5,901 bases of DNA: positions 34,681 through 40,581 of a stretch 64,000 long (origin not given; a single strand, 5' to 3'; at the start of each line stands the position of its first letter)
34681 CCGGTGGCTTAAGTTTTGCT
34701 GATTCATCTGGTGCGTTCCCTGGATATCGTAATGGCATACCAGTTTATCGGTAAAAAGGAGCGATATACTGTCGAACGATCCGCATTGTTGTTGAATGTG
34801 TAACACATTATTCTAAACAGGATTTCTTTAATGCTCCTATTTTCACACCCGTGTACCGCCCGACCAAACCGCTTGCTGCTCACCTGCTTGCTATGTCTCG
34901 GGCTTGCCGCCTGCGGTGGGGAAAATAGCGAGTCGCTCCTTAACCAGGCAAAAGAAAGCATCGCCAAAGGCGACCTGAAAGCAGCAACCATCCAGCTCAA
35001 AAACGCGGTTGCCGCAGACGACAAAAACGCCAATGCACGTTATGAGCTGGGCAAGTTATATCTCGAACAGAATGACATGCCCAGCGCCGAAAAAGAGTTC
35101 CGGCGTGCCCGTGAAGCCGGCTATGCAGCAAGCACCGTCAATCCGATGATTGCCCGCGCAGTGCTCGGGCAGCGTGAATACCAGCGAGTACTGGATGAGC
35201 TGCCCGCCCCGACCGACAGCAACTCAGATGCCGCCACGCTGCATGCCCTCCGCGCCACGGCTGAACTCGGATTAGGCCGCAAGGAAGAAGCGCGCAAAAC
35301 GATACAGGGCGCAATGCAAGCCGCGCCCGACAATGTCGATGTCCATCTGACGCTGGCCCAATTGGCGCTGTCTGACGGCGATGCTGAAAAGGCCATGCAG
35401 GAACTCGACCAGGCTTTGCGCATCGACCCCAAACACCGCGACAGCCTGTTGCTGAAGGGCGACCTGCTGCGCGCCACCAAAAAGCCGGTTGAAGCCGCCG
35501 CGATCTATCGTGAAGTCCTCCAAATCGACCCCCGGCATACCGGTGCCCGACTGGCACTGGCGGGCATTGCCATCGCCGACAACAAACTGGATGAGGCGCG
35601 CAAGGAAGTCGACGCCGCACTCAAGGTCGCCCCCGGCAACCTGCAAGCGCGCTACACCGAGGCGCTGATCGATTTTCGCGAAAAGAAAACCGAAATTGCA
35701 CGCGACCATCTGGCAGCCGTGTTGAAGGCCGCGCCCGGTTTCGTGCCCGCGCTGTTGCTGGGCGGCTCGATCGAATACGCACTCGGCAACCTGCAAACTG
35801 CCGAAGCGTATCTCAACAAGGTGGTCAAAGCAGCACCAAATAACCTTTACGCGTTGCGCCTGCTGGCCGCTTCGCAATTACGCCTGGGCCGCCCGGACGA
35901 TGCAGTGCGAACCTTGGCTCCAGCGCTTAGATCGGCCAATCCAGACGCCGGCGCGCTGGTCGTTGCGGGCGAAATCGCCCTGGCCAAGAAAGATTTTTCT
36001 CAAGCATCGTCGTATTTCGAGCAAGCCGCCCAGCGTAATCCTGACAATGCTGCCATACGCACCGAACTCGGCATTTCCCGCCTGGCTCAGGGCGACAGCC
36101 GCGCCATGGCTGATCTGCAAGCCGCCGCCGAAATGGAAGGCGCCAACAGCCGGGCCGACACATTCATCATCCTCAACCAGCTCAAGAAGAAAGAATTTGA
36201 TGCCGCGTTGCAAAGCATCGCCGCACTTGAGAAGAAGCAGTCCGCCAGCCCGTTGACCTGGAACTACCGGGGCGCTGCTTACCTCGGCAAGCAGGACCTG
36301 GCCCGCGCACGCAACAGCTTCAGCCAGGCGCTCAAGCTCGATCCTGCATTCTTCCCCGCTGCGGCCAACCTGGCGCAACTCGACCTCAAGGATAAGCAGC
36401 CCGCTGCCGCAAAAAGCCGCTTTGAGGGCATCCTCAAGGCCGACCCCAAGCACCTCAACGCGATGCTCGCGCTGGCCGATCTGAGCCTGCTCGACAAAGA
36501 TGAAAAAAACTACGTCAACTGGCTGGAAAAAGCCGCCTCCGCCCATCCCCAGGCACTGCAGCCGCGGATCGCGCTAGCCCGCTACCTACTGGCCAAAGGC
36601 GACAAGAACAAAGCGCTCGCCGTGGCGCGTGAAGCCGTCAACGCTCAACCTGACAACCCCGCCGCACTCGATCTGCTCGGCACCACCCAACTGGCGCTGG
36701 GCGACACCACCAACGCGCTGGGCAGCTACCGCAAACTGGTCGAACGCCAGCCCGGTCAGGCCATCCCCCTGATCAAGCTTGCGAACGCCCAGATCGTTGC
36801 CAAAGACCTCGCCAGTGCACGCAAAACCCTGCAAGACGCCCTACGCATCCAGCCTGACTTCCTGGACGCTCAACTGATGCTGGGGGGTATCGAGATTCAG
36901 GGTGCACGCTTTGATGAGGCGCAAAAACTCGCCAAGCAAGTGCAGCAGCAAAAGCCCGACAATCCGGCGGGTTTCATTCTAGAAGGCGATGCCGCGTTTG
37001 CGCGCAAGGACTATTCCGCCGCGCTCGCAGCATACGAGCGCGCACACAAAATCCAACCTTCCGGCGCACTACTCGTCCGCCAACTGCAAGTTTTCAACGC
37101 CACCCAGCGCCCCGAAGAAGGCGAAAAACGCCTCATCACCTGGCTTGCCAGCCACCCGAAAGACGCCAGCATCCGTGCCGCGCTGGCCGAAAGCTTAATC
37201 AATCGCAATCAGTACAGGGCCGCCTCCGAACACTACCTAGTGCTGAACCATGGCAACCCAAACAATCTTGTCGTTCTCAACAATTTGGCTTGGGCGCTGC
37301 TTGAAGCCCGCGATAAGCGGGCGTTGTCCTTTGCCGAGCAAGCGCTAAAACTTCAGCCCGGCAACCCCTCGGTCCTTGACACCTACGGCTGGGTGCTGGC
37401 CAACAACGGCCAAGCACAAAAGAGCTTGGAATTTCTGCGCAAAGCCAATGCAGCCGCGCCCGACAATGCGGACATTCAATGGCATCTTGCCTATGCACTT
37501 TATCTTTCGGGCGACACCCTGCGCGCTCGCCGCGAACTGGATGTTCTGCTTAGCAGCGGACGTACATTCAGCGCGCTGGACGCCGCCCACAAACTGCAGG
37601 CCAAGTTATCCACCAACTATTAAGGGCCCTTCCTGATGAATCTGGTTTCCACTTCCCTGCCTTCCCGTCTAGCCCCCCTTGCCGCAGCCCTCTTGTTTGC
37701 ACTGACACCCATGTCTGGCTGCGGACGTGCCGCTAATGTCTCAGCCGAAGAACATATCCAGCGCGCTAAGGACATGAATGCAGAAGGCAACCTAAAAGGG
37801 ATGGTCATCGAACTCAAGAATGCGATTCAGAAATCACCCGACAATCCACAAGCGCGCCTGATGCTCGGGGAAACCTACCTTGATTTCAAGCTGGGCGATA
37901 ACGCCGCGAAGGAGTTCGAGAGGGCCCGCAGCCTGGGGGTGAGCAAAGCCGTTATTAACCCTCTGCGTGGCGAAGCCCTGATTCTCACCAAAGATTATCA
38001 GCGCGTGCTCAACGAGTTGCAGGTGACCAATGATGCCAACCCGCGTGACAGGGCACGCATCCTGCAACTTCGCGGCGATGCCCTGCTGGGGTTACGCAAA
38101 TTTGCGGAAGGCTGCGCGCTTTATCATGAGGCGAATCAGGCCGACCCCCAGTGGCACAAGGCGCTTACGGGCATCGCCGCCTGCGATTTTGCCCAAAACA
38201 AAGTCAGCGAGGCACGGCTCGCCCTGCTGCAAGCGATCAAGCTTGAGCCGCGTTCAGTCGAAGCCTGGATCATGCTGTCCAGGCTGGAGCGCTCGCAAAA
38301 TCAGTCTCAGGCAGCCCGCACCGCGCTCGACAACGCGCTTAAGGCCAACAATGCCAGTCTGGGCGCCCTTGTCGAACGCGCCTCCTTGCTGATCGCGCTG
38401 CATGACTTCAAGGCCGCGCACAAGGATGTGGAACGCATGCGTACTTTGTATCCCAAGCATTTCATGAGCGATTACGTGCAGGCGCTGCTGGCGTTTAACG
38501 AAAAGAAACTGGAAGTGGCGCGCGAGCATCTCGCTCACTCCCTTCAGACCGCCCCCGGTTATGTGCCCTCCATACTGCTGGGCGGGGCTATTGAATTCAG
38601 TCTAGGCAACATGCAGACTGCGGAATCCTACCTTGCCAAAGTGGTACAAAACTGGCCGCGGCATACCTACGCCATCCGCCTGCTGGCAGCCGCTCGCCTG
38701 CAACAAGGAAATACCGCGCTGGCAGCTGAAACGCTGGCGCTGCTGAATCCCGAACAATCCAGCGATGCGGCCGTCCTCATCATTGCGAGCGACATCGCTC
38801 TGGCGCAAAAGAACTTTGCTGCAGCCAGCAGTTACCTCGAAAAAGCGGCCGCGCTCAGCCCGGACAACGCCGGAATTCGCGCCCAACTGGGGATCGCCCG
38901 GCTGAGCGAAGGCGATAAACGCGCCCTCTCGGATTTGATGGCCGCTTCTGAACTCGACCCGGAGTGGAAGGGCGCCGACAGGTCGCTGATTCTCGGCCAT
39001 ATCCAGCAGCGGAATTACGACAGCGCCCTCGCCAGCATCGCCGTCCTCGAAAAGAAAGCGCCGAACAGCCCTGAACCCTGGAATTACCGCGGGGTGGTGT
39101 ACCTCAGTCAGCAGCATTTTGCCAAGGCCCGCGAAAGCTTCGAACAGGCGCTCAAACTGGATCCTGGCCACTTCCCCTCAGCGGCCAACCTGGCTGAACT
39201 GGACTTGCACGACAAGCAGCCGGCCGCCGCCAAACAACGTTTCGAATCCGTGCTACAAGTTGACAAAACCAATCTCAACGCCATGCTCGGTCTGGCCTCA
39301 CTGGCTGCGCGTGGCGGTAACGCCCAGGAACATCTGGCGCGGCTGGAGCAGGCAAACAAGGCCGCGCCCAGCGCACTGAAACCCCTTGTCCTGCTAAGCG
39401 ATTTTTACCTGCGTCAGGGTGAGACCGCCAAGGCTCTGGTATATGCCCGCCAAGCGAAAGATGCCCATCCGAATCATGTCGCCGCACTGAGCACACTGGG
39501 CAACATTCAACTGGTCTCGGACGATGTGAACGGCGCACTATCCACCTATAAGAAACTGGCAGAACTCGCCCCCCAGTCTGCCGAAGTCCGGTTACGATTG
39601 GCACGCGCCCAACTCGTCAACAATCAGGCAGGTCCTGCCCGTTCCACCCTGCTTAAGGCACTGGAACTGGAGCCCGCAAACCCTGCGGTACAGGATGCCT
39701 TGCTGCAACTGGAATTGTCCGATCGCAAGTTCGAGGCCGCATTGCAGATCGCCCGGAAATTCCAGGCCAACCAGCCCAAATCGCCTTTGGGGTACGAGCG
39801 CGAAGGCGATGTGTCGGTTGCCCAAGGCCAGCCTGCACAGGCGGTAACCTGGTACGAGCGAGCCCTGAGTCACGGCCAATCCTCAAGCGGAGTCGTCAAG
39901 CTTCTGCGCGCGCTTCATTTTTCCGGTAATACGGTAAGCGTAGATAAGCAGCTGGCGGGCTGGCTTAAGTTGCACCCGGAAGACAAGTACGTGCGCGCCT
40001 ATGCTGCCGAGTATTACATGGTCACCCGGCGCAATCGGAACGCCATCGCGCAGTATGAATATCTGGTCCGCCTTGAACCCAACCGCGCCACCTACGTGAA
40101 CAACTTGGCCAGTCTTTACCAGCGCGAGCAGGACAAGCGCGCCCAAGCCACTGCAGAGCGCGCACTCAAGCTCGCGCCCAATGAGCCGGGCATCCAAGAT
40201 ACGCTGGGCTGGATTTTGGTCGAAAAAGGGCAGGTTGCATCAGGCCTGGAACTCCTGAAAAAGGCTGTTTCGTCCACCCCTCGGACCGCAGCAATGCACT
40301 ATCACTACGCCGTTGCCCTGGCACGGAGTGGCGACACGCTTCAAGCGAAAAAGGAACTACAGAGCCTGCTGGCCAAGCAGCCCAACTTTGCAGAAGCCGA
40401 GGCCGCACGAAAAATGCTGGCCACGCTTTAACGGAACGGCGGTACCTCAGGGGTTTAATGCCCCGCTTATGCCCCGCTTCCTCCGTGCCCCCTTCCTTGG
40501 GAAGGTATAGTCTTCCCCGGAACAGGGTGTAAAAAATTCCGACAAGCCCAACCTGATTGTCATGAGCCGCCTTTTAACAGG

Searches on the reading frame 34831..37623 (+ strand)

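Call 18: search_protein_families(library=pfam, proteins=[window:34831-37623:+], max_evalue=0.001)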
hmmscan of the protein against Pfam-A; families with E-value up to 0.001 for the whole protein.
window:34831-37623:+ (930 aa): 26 families (the best 25 are shown)
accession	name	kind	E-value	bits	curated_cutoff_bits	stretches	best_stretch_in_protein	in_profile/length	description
PF14559.12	TPR_19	-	1.1e-70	234.4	25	10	214-272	2-60/68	Tetratricopeptide repeat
PF13432.12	TPR_16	-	6.5e-51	170.7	32.7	6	173-234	1-62/65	Tetratricopeptide repeat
PF07719.23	TPR_2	-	1.1e-50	165.9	27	1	475-506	2-33/34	Tetratricopeptide repeat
PF13428.12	TPR_14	-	2.7e-48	157.8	23.5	2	579-617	4-42/44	Tetratricopeptide repeat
PF13431.12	TPR_17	-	1.5e-35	118.9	24.4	0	835-866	2-33/34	Tetratricopeptide repeat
PF13181.12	TPR_8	-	5.4e-35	117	25.7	0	170-202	2-34/34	Tetratricopeptide repeat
PF23914.1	TPR_CcmH_CycH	-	2.1e-34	119.1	42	4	161-267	42-151/158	Cytochrome c-type biogenesis protein H TPR domain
PF00515.34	TPR_1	-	1.2e-25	88.7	27.8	1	476-506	3-33/34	Tetratricopeptide repeat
PF12895.13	ANAPC3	-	1.4e-24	86.6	27.2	2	319-398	3-81/82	Anaphase-promoting complex, cyclosome, subunit 3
PF13414.12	TPR_11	-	1.5e-22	79.5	26.8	1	45-80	6-41/42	TPR repeat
PF13424.12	TPR_12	-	4.3e-21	75.3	30.1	0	312-367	10-73/77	Tetratricopeptide repeat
PF13174.12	TPR_6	-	2.6e-17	62.6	26.3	0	612-641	2-31/33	Tetratricopeptide repeat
PF25060.1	ARM_TT21_2nd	-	2.7e-17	63.6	27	1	483-688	65-266/270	Tetratricopeptide repeat protein 21 second ARM domain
PF24575.1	TPR_Slam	-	1.5e-15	58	35.2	1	209-259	53-103/104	Surface lipoprotein assembly modifier, N-terminal TPR repeats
PF14561.12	TPR_20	-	1.5e-14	54.5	25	1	155-204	8-57/90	Tetratricopeptide repeat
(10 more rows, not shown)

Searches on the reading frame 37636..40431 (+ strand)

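Call 18: search_protein_families(library=pfam, proteins=[window:37636-40431:+], max_evalue=0.001)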
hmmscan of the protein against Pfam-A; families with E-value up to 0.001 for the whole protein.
window:37636-40431:+ (931 aa): 23 families
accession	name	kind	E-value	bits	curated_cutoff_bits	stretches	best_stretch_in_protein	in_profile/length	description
PF14559.12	TPR_19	-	9.8e-49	164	25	6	630-691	6-67/68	Tetratricopeptide repeat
PF13428.12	TPR_14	-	1.1e-41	137.3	23.5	0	479-521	1-43/44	Tetratricopeptide repeat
PF13432.12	TPR_16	-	8.1e-40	135.3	32.7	3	455-511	7-63/65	Tetratricopeptide repeat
PF07719.23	TPR_2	-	3.4e-38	127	27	1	479-512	1-34/34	Tetratricopeptide repeat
PF23914.1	TPR_CcmH_CycH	-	1.3e-31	110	42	3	474-576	45-150/158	Cytochrome c-type biogenesis protein H TPR domain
PF13431.12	TPR_17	-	8.7e-27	91.6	24.4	0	197-228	2-33/34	Tetratricopeptide repeat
PF13371.12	TPR_9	-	4.4e-25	87.9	35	1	454-514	4-63/73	Tetratricopeptide repeat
PF13414.12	TPR_11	-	5.3e-24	84.1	26.8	0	59-82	16-39/42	TPR repeat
PF13181.12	TPR_8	-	3.7e-22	77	25.7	0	485-511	7-33/34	Tetratricopeptide repeat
PF25062.1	ARM_TT21_N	-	4.4e-18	66.3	40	1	472-588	86-209/222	Tetratricopeptide repeat protein 21 N-terminal ARM repeat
PF00515.34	TPR_1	-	4e-17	61.7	27.8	1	480-511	2-33/34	Tetratricopeptide repeat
PF13424.12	TPR_12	-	2.4e-12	47.3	30.1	0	460-509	25-75/77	Tetratricopeptide repeat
PF12895.13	ANAPC3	-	1.4e-10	41.7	27.2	0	831-897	3-68/82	Anaphase-promoting complex, cyclosome, subunit 3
PF13429.12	TPR_15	-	2.2e-08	34.3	26.2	1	692-916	17-245/280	Tetratricopeptide repeat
PF09976.15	TPR_21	-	3.6e-08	33.8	25.5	1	650-751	77-180/193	Tetratricopeptide repeat-like domain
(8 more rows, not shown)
